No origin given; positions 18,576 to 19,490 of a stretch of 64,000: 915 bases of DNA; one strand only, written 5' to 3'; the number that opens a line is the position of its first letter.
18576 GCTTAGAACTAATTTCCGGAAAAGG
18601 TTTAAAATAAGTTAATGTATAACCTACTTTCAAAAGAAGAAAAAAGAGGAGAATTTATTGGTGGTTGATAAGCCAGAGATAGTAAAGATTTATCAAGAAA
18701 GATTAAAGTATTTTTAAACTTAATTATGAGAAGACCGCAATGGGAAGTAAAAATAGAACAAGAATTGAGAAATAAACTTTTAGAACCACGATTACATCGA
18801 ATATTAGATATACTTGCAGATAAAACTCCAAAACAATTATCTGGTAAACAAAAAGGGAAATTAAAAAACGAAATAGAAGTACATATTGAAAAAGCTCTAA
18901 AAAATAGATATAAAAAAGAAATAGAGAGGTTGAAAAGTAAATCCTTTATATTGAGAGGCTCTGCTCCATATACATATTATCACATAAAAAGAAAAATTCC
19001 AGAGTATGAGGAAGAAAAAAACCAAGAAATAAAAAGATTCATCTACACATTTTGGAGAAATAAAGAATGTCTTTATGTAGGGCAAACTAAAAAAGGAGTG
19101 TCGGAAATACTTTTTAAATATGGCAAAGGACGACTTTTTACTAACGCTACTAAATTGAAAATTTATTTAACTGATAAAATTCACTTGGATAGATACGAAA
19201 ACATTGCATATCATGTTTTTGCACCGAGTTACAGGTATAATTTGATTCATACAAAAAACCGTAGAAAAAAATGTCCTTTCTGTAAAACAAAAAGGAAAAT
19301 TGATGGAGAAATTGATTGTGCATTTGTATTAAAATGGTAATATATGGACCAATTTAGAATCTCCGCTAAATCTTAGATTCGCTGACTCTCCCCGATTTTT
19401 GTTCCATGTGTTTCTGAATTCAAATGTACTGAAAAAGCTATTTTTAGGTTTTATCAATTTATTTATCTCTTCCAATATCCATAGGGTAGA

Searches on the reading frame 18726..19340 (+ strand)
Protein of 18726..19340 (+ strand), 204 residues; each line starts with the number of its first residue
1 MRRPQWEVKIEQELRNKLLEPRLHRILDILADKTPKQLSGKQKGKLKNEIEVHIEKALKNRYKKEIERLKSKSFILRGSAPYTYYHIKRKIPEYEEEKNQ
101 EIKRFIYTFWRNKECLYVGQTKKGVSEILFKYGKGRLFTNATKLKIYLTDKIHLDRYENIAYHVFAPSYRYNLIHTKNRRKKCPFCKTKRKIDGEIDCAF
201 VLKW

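Call 21: search_protein_families(library=pfam, proteins=[window:18726-19340:+], max_evalue=0.001)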
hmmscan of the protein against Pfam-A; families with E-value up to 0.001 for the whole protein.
window:18726-19340:+ (204 aa): 1 family
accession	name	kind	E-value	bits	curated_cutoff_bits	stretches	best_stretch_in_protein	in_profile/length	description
PF03748.19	FliL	-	0.00093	20.1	24.6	0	24-75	47-101/103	Flagellar basal body-associated protein FliL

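Call 49: search_protein_families(library=phrogs, proteins=[window:18726-19340:+], max_evalue=0.01)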
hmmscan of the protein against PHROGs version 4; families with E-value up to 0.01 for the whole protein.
window:18726-19340:+ (204 aa): 0 families

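Call 50: search_protein_families(library=ncbifam, proteins=[window:18726-19340:+], max_evalue=0.01)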
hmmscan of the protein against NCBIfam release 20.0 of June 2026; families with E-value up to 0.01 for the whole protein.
window:18726-19340:+ (204 aa): 0 families
